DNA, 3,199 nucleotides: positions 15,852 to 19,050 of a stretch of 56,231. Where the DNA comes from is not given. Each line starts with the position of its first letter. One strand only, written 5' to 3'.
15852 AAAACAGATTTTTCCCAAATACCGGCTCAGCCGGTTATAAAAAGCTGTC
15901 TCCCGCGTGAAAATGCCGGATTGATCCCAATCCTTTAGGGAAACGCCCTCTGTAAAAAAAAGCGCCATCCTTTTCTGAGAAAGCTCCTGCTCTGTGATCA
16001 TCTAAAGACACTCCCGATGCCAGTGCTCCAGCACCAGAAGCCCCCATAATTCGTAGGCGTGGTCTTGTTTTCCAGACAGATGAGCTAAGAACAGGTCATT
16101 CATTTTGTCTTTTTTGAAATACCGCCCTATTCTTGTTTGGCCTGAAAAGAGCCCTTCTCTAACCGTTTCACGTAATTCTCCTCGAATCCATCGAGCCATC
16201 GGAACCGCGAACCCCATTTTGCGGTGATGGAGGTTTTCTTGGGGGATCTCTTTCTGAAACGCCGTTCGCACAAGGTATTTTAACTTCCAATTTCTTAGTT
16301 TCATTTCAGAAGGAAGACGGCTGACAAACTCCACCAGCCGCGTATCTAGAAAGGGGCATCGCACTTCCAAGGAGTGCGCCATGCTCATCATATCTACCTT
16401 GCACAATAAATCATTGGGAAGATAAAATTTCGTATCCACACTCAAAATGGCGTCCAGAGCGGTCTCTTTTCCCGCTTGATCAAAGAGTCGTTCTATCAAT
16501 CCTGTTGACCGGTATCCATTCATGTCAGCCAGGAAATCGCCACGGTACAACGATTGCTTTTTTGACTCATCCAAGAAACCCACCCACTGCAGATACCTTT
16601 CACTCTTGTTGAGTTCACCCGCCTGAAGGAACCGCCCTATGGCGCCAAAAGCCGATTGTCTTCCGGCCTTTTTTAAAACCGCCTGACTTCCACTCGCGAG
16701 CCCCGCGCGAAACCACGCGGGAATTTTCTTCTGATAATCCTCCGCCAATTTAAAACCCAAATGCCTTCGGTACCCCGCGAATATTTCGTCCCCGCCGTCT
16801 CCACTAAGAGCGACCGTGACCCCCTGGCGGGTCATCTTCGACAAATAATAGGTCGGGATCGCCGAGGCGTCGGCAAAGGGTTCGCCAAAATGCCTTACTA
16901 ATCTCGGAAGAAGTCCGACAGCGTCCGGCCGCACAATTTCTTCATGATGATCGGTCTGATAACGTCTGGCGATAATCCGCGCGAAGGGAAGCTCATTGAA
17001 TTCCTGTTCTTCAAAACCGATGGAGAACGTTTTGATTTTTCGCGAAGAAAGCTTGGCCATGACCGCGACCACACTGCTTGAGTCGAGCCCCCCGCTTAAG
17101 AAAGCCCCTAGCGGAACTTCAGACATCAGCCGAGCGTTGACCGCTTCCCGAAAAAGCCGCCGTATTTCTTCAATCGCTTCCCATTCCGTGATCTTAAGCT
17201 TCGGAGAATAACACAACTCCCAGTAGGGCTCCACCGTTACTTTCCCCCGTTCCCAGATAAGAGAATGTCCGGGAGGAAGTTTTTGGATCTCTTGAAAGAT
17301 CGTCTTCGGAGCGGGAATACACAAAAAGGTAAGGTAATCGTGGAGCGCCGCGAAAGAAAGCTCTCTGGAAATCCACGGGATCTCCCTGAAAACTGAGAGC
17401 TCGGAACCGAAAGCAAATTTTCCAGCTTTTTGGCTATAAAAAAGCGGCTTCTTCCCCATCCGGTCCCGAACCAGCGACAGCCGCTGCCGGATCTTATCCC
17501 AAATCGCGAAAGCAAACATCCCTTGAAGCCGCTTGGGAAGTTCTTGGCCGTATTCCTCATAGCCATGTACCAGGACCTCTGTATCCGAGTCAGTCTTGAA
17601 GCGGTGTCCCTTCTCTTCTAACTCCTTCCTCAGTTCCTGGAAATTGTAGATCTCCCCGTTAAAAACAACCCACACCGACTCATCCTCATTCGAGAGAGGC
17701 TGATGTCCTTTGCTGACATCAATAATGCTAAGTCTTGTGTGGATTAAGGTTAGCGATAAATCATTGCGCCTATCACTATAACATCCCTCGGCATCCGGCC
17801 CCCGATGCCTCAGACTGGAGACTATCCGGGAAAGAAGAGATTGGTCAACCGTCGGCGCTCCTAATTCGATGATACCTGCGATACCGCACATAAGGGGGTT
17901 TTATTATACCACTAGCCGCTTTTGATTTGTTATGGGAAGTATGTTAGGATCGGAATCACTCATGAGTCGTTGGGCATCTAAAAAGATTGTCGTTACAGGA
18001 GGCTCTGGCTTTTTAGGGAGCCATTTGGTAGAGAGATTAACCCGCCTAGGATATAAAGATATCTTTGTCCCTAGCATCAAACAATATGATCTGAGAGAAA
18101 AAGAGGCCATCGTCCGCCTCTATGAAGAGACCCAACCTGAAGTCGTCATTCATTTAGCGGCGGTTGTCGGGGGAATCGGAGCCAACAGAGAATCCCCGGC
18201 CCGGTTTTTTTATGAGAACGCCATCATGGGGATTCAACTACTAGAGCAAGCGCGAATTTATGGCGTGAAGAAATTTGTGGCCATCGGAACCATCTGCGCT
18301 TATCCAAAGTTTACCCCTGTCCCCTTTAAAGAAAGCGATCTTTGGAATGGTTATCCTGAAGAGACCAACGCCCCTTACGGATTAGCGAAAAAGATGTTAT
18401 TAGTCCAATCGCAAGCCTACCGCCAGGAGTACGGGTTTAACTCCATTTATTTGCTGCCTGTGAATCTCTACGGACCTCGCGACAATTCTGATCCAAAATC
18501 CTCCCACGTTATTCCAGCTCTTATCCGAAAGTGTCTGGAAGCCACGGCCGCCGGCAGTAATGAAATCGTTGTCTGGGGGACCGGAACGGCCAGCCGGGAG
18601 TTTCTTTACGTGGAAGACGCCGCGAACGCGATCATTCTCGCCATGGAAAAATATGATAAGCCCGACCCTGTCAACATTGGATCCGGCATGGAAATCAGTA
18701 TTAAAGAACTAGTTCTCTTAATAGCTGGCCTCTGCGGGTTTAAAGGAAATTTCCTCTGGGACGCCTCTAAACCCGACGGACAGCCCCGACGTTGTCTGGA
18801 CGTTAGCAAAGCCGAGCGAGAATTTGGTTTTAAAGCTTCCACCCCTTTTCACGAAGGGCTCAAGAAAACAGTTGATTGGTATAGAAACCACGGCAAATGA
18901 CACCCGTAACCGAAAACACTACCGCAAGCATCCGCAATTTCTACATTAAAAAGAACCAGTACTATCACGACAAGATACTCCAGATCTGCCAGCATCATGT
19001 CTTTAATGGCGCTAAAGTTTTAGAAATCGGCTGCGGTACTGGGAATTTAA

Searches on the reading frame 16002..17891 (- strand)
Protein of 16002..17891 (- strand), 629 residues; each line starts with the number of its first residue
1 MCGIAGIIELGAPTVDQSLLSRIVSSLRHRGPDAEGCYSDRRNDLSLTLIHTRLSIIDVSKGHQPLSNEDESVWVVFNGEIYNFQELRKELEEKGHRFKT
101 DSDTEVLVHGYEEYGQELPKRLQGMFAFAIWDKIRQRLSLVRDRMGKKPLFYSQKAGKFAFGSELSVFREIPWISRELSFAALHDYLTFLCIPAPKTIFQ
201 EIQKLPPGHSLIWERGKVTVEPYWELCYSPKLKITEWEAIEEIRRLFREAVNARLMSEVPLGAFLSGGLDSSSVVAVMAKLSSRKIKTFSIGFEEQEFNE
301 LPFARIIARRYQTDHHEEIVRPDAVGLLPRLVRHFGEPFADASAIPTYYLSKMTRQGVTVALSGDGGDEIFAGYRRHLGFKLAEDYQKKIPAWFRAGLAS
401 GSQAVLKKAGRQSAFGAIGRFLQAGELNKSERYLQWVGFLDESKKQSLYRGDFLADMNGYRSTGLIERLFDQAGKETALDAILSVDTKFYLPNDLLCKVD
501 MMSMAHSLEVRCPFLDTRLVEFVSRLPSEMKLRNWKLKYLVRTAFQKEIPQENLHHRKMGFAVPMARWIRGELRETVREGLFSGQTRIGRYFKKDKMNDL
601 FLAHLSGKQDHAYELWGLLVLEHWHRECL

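Call 7: search_protein_families(library=pfam, proteins=[window:16002-17891:-], max_evalue=0.001)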
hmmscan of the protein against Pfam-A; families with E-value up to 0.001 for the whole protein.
window:16002-17891:- (629 aa): 3 families
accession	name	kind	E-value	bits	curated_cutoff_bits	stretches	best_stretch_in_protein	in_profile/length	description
PF00733.27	Asn_synthase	-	3.9e-106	356.1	21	1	242-626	1-354/354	Asparagine synthase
PF13537.11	GATase_7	-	1.4e-48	164.4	25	1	51-168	1-121/123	Glutamine amidotransferase domain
PF13522.11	GATase_6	-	9.9e-45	152.2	27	1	33-164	2-130/130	Glutamine amidotransferase domain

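Call 38: search_protein_families(library=ncbifam, proteins=[window:16002-17891:-], max_evalue=0.00001)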
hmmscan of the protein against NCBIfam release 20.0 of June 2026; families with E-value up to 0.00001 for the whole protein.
window:16002-17891:- (629 aa): 9 families
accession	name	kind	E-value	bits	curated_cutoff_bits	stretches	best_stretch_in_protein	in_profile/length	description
TIGR03108.1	eps_aminotran_1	hypoth_equivalog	1.1e-196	655.2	816.9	1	1-624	1-624/628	XrtA/PEP-CTERM system amidotransferase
TIGR01536.1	asn_synth_AEB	equivalog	1.2e-154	516.1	267.1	1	2-561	1-517/517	asparagine synthase (glutamine-hydrolyzing)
TIGR03104.1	trio_amidotrans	equivalog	2.6e-127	425.5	570.1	2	1-377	1-383/589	N-acetylglutaminylglutamine amidotransferase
NF006949.0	PRK09431.1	equivalog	1.3e-92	311.1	499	3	1-166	1-163/554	asparagine synthase B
NF033535.1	lass_lactam_cya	exception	1.1e-81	275.4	525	2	1-372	1-377/668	lasso peptide isopeptide bond-forming cyclase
NF033561.1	macrolact_Ik_Al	subfamily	7.1e-18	64.5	300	1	141-378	96-338/561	albusnodin/ikarugamycin family macrolactam cyclase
NF001484.0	PRK00331.1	subfamily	8e-13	47.6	381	1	65-168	87-198/601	isomerizing glutamine--fructose-6-phosphate transaminase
TIGR01134.1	purF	equivalog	1.3e-12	47.9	350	1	51-168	70-199/432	amidophosphoribosyltransferase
TIGR01135.1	glmS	equivalog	1.1e-11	44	418.05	1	65-166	86-195/607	glutamine--fructose-6-phosphate transaminase (isomerizing)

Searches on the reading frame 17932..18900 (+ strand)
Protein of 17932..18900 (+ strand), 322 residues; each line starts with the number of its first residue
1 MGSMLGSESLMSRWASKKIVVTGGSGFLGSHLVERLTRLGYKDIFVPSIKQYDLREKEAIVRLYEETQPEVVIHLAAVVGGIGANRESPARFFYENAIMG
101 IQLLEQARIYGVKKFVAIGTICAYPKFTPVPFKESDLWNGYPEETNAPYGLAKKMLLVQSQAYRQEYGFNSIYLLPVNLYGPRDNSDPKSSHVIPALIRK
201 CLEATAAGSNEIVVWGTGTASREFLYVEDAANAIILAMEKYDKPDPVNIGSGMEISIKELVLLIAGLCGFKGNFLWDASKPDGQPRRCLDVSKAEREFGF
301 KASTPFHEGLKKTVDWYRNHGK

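Call 8: search_protein_families(library=pfam, proteins=[window:17932-18900:+], max_evalue=0.001)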
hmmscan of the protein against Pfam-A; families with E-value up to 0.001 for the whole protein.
window:17932-18900:+ (322 aa): 5 families
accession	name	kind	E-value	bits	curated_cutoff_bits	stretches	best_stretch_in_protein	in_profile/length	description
PF01370.27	Epimerase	-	1.3e-61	208.5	20.9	1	19-250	1-240/240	NAD dependent epimerase/dehydratase family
PF16363.11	GDP_Man_Dehyd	-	2.9e-36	126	27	1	50-313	57-332/332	GDP-mannose 4,6 dehydratase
PF01073.25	3Beta_HSD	-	1.1e-09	38.2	22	2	49-244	49-235/280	3-beta hydroxysteroid dehydrogenase/isomerase family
PF04321.23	RmlD_sub_bind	-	1.5e-08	34.5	27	1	18-86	2-69/287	RmlD substrate binding domain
PF02719.21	Polysacc_synt_2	-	8.6e-07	28.9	20.2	0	53-120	62-128/293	Polysaccharide biosynthesis protein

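Call 38: search_protein_families(library=ncbifam, proteins=[window:17932-18900:+], max_evalue=0.00001)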
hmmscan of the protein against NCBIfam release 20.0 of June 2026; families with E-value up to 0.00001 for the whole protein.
window:17932-18900:+ (322 aa): 16 families
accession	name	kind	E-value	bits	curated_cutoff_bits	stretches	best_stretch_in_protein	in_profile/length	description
NF047922.1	GDPFucSynFcl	equivalog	3.3e-87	292.8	500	1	16-320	2-304/308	GDP-L-fucose synthase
TIGR01181.1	dTDP_gluc_dehyt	equivalog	1.8e-30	106.2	365.1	1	50-320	55-314/321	dTDP-glucose 4,6-dehydratase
TIGR01179.1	galE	equivalog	5e-29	101.2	262.3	1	18-320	1-328/332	UDP-glucose 4-epimerase GalE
TIGR04180.1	EDH_00030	hypoth_equivalog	3.1e-24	85.6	475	1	52-278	56-266/297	NAD-dependent 4,6-dehydratase LegB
NF007490.0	PRK10084.1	subfamily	1.7e-20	73.4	649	1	146-319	164-336/361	dTDP-glucose 4,6-dehydratase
NF007582.0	PRK10217.1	equivalog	4.9e-19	68.6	698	1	50-318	56-332/355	dTDP-glucose 4,6-dehydratase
NF007956.0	PRK10675.1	subfamily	4.9e-17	62.1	394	1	47-320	52-332/338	UDP-glucose 4-epimerase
TIGR02622.1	CDP_4_6_dhtase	equivalog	7.5e-13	48.3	278.45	0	52-167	61-172/352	CDP-glucose 4,6-dehydratase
NF011728.1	PRK15181.1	equivalog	1.8e-12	47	760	1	101-318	122-338/348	Vi polysaccharide biosynthesis UDP-N-acetylglucosaminuronic acid C-4 epimerase TviC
TIGR02197.1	heptose_epim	equivalog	3.1e-12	46.3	274.6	1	19-269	1-261/316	ADP-glyceromanno-heptose 6-epimerase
NF042422.1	oxyalk_red_OleD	equivalog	6.6e-12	45.4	580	1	18-241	2-218/329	2-alkyl-3-oxoalkanoate reductase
TIGR01214.1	rmlD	equivalog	4.1e-09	36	224.05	1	18-112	1-93/285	dTDP-4-dehydrorhamnose reductase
TIGR01472.1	gmd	equivalog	4.2e-08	32.8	415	1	53-263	62-263/342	GDP-mannose 4,6-dehydratase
TIGR03466.1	HpnA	hypoth_equivalog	7.5e-08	31.6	367.65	0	289-321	294-325/327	hopanoid-associated sugar epimerase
NF008360.0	PRK11150.1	equivalog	3.1e-07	29.9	452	0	19-46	2-29/310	ADP-glyceromanno-heptose 6-epimerase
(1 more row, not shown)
